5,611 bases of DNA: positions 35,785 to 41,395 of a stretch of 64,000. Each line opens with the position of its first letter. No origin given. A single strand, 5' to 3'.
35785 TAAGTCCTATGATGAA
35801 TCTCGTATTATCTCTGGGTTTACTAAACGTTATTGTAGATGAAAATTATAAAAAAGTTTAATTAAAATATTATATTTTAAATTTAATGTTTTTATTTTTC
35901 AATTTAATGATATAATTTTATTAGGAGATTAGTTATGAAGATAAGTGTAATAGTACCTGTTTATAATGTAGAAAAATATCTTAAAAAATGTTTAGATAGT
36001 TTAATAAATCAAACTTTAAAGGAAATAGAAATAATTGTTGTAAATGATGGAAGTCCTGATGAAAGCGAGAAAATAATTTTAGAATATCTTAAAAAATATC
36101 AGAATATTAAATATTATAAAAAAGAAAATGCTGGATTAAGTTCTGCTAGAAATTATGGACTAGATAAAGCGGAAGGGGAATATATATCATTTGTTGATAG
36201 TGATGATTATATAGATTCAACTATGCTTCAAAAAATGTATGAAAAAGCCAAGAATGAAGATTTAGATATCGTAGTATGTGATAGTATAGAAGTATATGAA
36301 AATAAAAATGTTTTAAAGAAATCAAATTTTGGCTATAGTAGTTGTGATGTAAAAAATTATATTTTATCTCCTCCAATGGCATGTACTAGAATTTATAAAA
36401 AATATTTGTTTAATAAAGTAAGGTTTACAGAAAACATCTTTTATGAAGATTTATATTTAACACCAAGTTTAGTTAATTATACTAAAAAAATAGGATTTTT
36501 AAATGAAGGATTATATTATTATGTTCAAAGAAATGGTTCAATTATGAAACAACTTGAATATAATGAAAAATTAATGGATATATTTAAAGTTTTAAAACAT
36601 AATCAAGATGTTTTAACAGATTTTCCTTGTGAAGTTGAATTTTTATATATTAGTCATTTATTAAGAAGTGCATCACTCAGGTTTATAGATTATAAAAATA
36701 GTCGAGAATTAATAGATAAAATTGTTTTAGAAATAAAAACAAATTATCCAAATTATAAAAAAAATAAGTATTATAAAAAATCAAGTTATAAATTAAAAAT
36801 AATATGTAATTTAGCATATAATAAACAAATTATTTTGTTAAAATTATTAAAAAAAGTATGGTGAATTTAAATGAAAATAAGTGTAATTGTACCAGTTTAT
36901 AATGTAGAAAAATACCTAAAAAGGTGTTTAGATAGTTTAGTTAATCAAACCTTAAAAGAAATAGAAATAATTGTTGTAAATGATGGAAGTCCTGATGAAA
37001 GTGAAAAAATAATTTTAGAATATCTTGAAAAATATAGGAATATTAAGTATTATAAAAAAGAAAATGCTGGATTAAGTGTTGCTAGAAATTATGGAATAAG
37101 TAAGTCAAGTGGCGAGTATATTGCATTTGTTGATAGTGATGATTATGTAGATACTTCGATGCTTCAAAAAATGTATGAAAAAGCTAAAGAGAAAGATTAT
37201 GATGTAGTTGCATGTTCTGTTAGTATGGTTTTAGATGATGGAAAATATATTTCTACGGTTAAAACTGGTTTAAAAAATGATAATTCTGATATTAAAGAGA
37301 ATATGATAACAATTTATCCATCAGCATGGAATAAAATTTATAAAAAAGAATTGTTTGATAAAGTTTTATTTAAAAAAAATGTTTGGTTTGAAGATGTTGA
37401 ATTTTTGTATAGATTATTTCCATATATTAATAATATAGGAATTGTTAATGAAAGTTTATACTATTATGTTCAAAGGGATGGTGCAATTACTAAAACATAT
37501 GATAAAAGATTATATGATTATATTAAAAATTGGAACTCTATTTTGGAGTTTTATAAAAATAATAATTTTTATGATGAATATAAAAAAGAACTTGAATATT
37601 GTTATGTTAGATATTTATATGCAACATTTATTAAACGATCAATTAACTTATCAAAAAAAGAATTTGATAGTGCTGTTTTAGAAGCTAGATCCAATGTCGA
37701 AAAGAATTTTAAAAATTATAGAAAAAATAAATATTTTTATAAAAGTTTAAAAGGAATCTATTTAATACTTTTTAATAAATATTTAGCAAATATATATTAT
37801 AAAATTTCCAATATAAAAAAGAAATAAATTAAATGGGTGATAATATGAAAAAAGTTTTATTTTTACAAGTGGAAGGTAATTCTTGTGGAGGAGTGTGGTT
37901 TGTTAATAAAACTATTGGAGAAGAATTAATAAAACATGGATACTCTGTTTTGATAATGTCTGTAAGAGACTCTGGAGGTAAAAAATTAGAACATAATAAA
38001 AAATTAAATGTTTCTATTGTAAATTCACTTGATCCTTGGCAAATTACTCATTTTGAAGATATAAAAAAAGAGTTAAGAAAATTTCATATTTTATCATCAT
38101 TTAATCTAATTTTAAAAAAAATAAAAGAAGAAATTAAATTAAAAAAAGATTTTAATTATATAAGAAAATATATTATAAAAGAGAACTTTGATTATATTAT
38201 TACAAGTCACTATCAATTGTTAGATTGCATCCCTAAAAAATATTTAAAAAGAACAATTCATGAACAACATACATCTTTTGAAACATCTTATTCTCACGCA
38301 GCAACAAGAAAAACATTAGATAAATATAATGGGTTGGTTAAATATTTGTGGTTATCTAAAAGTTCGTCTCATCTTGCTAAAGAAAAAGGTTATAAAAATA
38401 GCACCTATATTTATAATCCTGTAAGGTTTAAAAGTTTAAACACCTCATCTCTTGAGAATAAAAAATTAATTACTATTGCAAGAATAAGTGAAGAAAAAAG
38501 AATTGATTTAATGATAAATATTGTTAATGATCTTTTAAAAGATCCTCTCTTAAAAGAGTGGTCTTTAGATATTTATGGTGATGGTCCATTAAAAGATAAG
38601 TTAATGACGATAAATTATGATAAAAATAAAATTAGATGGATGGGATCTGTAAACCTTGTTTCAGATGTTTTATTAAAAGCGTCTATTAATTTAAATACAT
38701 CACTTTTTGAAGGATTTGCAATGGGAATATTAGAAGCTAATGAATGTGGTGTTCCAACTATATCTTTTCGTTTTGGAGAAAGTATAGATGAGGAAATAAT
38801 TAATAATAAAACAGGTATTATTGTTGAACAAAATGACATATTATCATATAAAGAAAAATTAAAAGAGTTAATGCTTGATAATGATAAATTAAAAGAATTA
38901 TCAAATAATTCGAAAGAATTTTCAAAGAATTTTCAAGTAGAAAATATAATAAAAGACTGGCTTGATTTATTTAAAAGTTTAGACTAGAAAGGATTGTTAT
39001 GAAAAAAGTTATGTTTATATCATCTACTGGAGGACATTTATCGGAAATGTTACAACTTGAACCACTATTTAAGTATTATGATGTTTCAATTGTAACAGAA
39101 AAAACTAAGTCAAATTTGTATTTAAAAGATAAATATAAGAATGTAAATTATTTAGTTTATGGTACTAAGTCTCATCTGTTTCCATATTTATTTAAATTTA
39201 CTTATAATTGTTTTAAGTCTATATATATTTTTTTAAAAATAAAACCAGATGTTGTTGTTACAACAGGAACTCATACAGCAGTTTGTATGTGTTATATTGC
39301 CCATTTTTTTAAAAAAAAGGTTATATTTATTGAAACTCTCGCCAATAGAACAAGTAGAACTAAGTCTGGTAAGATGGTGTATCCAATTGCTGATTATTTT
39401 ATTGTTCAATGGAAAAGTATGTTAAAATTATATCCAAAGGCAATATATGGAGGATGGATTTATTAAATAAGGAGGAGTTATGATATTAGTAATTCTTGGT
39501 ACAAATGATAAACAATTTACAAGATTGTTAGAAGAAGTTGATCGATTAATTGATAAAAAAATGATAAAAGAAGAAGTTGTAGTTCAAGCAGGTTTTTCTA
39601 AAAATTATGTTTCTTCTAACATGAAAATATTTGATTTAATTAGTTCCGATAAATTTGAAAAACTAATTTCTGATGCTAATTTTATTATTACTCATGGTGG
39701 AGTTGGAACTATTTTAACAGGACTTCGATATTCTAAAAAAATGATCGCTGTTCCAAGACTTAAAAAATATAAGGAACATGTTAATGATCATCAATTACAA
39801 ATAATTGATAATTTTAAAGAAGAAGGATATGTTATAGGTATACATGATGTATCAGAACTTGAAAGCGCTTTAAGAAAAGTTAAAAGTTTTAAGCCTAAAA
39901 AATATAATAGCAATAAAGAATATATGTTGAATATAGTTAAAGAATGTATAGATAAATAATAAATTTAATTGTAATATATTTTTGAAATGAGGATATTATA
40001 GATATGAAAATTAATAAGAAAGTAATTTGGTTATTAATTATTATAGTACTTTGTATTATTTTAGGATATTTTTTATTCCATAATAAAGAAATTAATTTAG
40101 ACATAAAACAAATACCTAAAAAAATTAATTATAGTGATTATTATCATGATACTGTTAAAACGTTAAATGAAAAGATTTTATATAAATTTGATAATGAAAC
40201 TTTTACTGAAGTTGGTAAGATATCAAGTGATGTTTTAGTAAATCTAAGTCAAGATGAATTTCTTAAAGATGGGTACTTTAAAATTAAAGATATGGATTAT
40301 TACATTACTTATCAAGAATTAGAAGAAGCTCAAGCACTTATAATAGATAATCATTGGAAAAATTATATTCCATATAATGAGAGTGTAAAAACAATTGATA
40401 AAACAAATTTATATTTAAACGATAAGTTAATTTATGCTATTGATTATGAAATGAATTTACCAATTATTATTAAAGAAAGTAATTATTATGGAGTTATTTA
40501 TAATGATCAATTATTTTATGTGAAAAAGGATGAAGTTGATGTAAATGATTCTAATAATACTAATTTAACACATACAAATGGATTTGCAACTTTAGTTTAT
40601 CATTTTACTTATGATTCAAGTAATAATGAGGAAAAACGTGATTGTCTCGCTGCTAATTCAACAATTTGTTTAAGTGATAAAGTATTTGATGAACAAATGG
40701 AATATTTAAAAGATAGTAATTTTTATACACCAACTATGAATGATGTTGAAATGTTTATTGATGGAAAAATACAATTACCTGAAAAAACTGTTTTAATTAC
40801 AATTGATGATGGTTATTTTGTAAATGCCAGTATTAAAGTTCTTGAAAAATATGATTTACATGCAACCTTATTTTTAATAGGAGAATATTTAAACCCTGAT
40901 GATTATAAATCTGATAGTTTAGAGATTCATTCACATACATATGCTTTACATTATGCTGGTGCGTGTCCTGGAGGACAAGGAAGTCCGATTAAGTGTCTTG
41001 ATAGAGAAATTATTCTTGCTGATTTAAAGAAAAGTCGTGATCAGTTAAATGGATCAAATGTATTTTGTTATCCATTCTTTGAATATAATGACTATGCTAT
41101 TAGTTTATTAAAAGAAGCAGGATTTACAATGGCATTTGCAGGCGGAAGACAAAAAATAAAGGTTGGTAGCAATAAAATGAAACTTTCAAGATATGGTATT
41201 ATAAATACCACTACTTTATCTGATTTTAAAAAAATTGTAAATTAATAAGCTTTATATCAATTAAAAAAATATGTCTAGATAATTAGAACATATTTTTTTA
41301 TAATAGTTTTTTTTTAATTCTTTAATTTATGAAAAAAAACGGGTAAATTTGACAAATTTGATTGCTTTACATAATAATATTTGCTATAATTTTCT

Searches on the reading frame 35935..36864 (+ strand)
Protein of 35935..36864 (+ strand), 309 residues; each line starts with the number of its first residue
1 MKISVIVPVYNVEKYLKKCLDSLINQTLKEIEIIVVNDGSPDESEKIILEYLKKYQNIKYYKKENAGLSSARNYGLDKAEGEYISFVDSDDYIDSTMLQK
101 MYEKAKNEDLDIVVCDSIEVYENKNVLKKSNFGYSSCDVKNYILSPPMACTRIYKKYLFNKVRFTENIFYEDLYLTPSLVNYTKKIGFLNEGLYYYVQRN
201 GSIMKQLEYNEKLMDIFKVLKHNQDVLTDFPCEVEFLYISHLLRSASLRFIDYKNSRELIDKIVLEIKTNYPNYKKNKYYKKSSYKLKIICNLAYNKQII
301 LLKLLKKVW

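Call 95: search_protein_families(library=pfam, proteins=[window:35935-36864:+], max_evalue=0.00001)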
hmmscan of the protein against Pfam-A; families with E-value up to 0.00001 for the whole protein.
window:35935-36864:+ (309 aa): 3 families
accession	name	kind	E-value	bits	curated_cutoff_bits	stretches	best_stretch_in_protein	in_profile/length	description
PF00535.33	Glycos_transf_2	-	5.8e-41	140.7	23.3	1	4-131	1-129/168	Glycosyl transferase family 2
PF10111.15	Glyco_tranf_2_2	-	2.6e-16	60.4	27.3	1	4-135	1-142/276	Glycosyltransferase like family 2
PF13641.12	Glyco_tranf_2_3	-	4.4e-10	40.4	27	1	3-126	3-131/230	Glycosyltransferase like family 2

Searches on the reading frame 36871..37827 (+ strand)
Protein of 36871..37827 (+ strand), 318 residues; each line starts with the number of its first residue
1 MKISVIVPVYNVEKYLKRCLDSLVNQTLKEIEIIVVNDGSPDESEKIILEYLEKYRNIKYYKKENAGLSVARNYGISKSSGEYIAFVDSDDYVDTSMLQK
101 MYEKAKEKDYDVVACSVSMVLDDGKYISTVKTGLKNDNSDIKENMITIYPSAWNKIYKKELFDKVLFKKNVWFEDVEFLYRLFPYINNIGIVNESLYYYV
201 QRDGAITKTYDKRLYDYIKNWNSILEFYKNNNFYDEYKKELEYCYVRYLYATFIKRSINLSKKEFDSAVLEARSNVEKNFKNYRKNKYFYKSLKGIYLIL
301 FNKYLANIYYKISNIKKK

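Call 96: search_protein_families(library=pfam, proteins=[window:36871-37827:+], max_evalue=0.00001)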
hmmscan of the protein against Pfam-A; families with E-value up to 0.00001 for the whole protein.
window:36871-37827:+ (318 aa): 3 families
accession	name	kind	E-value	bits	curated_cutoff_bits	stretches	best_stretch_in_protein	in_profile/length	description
PF00535.33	Glycos_transf_2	-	4.6e-42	144.2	23.3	1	4-165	1-167/168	Glycosyl transferase family 2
PF13641.12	Glyco_tranf_2_3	-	1.6e-11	45.1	27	1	3-126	3-131/230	Glycosyltransferase like family 2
PF10111.15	Glyco_tranf_2_2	-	1.7e-11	44.5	27.3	1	4-154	1-167/276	Glycosyltransferase like family 2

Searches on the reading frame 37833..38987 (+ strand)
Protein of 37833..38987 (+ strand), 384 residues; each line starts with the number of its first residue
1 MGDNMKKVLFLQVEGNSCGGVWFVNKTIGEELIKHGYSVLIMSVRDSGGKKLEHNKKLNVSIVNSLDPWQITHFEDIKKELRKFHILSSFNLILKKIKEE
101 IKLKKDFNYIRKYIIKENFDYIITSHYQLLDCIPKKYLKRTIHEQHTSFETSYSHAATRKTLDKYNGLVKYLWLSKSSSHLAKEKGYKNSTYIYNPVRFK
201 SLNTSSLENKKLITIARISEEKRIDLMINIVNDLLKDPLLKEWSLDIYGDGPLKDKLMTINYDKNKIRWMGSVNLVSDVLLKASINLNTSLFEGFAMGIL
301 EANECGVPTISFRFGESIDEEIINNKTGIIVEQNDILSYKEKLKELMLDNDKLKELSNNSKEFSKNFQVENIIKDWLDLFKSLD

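Call 96: search_protein_families(library=pfam, proteins=[window:37833-38987:+], max_evalue=0.00001)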
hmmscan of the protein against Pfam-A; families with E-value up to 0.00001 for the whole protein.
window:37833-38987:+ (384 aa): 2 families
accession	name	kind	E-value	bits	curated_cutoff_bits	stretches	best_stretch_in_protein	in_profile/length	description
PF00534.26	Glycos_transf_1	-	2.2e-25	89.6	26.4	1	207-362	13-171/172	Glycosyl transferases group 1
PF13692.12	Glyco_trans_1_4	-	5.1e-21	75.9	27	1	210-348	2-141/142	Glycosyl transferases group 1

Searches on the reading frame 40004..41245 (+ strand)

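Call 96: search_protein_families(library=pfam, proteins=[window:40004-41245:+], max_evalue=0.00001)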
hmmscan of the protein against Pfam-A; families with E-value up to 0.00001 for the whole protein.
window:40004-41245:+ (413 aa): 1 family
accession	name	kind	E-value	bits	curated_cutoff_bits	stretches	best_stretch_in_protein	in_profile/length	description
PF01522.26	Polysacc_deac_1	-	2.4e-13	50.6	23.1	1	257-376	3-123/124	Polysaccharide deacetylase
